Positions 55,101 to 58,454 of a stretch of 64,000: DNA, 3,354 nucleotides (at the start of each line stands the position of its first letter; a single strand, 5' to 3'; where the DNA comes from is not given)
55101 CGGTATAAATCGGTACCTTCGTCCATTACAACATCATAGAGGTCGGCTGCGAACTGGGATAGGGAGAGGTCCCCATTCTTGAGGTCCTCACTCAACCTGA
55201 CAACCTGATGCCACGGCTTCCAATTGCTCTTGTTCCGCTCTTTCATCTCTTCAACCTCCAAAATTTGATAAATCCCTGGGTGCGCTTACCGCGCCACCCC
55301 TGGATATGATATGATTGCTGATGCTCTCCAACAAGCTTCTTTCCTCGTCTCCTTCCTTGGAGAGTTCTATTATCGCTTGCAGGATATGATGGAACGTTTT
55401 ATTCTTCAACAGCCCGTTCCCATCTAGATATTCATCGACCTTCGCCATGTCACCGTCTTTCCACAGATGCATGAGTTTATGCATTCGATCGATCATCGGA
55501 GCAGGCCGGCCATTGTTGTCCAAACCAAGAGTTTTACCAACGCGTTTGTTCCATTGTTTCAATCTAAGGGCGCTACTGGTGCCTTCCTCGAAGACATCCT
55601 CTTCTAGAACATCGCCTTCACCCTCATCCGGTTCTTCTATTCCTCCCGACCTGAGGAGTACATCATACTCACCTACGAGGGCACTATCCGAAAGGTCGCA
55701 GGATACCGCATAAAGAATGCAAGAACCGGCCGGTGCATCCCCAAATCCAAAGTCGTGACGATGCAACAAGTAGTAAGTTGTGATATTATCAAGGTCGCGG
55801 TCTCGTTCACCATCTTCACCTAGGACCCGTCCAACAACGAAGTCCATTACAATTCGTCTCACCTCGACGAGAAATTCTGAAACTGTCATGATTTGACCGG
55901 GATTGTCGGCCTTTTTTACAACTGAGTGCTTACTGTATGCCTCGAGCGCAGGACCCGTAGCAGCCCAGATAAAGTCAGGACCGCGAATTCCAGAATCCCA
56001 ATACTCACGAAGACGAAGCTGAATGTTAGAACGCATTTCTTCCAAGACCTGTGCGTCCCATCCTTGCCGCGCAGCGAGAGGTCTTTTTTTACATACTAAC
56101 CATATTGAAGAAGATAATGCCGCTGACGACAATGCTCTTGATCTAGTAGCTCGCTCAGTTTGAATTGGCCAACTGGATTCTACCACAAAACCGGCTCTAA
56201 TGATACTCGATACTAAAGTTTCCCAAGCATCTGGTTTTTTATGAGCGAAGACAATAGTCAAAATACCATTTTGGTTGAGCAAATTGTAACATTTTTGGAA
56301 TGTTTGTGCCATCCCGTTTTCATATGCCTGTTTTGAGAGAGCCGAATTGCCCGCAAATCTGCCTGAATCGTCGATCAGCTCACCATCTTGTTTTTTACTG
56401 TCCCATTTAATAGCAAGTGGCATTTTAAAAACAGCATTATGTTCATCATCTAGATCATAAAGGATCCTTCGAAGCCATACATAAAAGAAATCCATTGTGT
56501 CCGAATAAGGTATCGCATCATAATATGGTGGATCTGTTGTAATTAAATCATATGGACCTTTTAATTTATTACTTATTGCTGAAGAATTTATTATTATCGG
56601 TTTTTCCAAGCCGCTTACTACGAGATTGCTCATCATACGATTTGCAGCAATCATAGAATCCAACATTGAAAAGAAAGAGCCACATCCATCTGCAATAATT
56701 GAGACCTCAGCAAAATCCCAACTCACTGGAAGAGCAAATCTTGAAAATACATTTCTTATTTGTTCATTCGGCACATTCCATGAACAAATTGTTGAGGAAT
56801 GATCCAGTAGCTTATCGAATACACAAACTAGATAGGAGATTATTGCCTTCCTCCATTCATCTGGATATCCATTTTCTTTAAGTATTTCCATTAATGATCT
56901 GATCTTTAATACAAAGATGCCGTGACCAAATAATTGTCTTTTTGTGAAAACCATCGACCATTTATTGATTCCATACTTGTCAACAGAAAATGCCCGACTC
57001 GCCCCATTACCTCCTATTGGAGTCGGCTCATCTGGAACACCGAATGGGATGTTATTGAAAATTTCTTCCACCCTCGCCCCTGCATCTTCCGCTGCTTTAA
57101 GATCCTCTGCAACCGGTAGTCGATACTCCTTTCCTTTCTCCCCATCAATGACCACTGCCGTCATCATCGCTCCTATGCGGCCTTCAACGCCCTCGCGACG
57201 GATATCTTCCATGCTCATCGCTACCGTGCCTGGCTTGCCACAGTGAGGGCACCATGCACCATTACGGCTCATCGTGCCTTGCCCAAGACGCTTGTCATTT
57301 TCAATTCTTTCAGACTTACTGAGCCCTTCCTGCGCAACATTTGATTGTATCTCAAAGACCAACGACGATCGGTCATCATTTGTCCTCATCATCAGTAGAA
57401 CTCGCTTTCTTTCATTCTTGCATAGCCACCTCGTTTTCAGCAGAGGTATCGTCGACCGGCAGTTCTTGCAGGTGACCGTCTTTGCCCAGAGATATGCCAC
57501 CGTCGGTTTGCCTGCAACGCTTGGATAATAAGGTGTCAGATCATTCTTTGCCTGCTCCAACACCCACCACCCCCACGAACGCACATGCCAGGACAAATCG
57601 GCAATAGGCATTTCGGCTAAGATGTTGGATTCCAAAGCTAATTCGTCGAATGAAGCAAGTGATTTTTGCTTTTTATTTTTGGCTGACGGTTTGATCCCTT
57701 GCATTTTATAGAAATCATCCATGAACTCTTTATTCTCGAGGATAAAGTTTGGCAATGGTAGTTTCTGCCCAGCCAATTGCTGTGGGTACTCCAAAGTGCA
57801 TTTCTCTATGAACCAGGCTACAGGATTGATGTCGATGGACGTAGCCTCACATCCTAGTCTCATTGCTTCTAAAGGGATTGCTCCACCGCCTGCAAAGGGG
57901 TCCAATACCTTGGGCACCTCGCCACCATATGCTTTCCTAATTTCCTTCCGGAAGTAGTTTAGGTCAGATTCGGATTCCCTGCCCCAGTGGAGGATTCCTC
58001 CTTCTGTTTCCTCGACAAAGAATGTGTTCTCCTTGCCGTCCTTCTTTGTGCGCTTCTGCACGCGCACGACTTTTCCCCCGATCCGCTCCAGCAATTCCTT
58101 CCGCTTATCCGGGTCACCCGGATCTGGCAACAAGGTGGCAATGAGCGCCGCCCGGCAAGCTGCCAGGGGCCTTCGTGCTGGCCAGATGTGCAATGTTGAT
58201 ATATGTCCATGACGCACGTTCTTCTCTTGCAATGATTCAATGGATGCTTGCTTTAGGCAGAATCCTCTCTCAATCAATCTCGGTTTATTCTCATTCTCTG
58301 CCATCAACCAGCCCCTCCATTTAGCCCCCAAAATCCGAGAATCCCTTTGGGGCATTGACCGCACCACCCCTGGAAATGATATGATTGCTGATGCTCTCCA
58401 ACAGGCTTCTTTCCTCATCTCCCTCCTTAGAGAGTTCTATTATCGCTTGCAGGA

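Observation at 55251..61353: Tandem DUF1156 methyltransferase paralogues with mosaic conservation: homogenised ends, diversified core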

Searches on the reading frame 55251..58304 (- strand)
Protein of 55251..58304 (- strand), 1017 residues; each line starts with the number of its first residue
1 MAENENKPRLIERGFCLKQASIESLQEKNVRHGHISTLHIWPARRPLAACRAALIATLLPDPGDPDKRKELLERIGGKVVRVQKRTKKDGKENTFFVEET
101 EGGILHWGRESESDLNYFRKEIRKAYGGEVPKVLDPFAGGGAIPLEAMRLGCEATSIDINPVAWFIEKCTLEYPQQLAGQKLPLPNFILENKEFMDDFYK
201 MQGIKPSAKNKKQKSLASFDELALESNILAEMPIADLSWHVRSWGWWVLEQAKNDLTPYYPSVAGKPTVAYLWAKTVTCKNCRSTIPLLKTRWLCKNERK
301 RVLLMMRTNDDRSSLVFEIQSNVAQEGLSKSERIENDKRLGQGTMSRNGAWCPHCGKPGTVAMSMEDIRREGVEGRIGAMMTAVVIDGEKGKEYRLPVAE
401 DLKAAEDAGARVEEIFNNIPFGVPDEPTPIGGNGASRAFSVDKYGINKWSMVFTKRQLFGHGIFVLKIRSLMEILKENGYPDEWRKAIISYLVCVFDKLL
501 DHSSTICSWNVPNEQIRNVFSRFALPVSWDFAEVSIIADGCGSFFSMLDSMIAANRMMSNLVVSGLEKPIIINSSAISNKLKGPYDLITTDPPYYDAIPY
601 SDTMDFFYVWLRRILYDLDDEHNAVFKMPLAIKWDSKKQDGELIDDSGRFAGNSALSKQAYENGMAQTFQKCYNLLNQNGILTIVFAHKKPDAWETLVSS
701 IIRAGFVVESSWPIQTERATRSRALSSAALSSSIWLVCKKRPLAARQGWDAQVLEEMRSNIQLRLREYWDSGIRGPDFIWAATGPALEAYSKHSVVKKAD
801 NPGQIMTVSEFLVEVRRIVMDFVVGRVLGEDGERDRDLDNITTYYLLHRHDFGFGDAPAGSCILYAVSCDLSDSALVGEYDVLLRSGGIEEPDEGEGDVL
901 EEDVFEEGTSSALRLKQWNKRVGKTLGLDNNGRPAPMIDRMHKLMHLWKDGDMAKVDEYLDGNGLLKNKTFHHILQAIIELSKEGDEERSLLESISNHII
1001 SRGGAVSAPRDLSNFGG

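Call 6: search_protein_families(library=pfam, proteins=[window:55251-58304:-], max_evalue=0.01)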
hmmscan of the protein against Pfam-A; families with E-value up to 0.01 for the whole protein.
window:55251-58304:- (1017 aa): 6 families
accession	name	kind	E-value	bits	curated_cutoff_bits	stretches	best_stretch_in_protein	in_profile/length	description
PF06634.17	DUF1156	-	1.3e-16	60.9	24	1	17-64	4-52/73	Protein of unknown function (DUF1156)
PF01555.25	N6_N4_Mtase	-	2.6e-05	24.7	26.7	0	586-708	2-74/221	DNA methylase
PF01170.24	UPF0020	-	0.0026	17.9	22.3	0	133-156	32-55/197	RMKL-like, methyltransferase domain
PF02086.21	MethyltransfD12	-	0.0033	17.6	22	1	120-221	14-106/253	D12 class N6 adenine-specific DNA methyltransferase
PF07797.19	DUF1639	-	0.0084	16.5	22.2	0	189-213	1-25/50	Protein of unknown function (DUF1639)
PF03602.21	Cons_hypoth95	-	0.0085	16.2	24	0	128-160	40-73/182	Conserved hypothetical protein 95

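Call 7: search_protein_families(library=padloc, proteins=[window:55251-58304:-], max_evalue=0.001)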
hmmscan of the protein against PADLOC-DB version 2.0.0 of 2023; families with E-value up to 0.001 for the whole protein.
window:55251-58304:- (1017 aa): 16 families
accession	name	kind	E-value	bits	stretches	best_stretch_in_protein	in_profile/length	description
PDLC00661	HmaB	-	7.5e-107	356.4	1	8-825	8-811/973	DNA-adenine methylase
PDLC00660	HmaB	-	1.5e-98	328.9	1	8-846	9-818/967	DNA-adenine methylase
PDLC03233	MTase_II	-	1.9e-48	163.5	3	262-773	205-681/731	Type II methyltransferase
PDLC02189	DUF1156_MTase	-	5.4e-39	132.1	3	448-762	441-699/944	-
PDLC03352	MTase_II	-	3.6e-33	112.5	2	384-797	356-798/1023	Type II methyltransferase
PDLC03314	MTase_II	-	6.6e-26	88.7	2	487-742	458-680/944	Type II methyltransferase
PDLC04134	mad2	-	1.6e-08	31.9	0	556-702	328-414/492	mads_2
PDLC02541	PglX|PglXI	-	7.2e-08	29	1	659-716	541-598/919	PglXI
PDLC03367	MTase_II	-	8.5e-07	25.7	0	132-175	44-87/633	Type II methyltransferase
PDLC03319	MTase_II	-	1e-05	22.6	0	124-175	18-69/503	Type II methyltransferase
PDLC03224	MTase_II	-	2.2e-05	21.6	1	131-169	95-133/481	Type II methyltransferase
PDLC03353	MTase_II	-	3.1e-05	21.6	0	574-701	17-97/260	Type II methyltransferase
PDLC03312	MTase_II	-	3.4e-05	19.7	0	538-709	1080-1231/1344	Type II methyltransferase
PDLC03377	MTase_II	-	8.5e-05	19.3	0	130-168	122-160/504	Type II methyltransferase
PDLC03322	MTase_II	-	0.00018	18.5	1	126-168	61-103/446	Type II methyltransferase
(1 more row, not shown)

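Call 8: search_protein_families(library=ncbifam, proteins=[window:55251-58304:-], max_evalue=0.001)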
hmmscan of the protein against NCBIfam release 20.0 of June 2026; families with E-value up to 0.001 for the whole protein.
window:55251-58304:- (1017 aa): 1 family
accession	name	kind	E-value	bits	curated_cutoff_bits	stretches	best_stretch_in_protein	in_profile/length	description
NF042963.1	DUF1156_antiphage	equivalog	1.9e-50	172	1000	4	390-766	405-730/960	anti-phage-associated DUF1156 domain-containing protein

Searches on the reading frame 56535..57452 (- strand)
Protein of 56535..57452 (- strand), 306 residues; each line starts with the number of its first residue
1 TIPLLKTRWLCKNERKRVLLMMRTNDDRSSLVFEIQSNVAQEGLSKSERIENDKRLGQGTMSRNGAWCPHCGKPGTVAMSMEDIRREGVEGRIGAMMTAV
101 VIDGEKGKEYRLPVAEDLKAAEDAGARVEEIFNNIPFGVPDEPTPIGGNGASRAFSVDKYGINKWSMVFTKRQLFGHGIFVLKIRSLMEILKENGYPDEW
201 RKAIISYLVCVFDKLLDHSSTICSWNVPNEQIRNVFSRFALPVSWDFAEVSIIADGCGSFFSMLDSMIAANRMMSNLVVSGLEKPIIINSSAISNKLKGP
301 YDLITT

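Call 51: find_homologous_proteins(query=window:56535-57452:-, max_evalue=1e-10)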
Query window:56535-57452:- (306 aa): 199 proteins with E <= 1e-10 among 1032 candidates; the best 120 are listed.
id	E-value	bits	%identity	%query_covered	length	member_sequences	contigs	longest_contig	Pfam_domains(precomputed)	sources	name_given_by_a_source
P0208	5.3e-84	300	48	100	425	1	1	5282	-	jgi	jgi:adenine-specific DNA methylase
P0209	1.4e-80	289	47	97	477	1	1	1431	-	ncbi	ncbi:MAG: hypothetical protein ACREA0_17715, partial [bacterium]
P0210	5.9e-80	287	46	100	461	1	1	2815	-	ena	-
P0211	7.7e-80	286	47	100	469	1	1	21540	-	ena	-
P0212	2.0e-78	282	46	100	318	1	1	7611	-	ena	-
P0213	2.0e-77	279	45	100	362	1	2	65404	-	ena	-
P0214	3.8e-76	274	45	95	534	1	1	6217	-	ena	-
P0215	1.7e-74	269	44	95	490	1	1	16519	-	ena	-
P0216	3.7e-72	261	50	79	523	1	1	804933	-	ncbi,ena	-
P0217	1.1e-70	256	43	100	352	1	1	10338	-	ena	-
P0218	6.7e-70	254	46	87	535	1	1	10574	-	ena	-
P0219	1.4e-69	253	50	79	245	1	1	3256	-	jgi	-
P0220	1.6e-69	253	49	78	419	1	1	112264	-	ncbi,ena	-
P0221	4.2e-69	251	47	87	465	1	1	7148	-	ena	-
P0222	5.3e-68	248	50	79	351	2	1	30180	-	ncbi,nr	ncbi:hypothetical protein FACS1894170_02160 [Planctomycetales bacterium]|nr:hypothetical protein FAC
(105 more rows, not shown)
